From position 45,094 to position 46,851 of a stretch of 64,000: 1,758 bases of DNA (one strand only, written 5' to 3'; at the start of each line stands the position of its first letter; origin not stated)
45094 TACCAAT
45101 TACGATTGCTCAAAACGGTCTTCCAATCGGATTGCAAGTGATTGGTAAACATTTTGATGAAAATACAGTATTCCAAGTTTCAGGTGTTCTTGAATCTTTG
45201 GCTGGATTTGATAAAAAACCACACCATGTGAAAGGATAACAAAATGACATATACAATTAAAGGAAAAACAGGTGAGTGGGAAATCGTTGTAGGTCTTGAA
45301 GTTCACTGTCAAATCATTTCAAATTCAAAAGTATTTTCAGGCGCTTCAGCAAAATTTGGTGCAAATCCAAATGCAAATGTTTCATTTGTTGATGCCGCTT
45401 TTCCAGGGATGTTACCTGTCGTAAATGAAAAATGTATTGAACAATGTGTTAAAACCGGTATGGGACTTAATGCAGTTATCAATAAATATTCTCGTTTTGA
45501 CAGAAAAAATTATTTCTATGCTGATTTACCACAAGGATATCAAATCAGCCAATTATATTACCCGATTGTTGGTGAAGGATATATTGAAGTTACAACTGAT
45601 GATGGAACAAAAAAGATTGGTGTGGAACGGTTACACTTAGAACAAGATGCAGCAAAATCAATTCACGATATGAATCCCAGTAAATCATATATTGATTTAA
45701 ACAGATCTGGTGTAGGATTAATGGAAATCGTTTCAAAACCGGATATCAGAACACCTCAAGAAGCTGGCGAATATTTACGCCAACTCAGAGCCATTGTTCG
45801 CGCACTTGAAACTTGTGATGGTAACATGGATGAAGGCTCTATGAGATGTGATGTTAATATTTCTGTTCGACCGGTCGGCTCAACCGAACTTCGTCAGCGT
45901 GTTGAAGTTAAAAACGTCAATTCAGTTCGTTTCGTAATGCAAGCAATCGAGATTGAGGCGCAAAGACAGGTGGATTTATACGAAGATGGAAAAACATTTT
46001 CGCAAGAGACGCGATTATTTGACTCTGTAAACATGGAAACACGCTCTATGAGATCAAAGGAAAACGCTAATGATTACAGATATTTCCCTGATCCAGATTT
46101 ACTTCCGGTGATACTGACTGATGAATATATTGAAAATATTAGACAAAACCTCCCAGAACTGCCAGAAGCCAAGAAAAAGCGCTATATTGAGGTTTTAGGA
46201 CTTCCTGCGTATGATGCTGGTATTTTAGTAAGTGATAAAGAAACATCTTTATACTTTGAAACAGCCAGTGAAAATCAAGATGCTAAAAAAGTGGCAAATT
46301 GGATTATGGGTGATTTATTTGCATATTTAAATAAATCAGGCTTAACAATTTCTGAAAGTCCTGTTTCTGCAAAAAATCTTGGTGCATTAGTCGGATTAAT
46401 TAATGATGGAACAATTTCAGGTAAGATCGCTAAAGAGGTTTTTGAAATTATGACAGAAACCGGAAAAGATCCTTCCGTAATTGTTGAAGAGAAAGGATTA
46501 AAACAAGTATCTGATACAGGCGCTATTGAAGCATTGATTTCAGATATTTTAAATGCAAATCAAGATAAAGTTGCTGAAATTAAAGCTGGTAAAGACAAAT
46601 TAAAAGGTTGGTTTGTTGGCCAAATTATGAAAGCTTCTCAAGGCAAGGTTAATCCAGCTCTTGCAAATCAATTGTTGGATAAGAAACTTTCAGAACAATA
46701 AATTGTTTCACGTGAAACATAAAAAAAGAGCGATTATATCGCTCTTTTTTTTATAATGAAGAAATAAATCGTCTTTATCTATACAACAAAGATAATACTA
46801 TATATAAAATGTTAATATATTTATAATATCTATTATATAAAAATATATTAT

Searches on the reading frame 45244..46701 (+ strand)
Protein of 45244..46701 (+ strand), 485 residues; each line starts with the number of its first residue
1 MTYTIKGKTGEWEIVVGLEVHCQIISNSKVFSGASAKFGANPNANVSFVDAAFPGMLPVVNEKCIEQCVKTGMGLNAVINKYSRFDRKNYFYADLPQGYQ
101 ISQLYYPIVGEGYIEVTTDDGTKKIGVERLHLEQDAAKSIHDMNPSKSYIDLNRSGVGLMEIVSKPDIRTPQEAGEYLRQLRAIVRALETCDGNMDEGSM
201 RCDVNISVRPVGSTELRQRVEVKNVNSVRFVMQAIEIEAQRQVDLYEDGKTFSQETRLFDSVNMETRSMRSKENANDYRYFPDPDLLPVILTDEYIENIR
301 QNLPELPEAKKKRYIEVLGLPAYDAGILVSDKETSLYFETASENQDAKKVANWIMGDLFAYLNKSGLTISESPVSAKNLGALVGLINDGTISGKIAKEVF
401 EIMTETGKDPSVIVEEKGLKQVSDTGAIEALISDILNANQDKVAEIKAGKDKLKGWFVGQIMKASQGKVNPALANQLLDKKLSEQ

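Call 7: search_protein_families(library=pfam, proteins=[window:45244-46701:+])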
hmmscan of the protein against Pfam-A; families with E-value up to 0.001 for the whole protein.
window:45244-46701:+ (485 aa): 2 families
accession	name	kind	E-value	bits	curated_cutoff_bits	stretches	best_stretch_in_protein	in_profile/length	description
PF02934.20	GatB_N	-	2.5e-117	391.4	23.4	1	14-297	1-277/277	GatB/GatE catalytic domain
PF02637.23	GatB_Yqey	-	9.7e-54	181.7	27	1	337-482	2-148/148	GatB domain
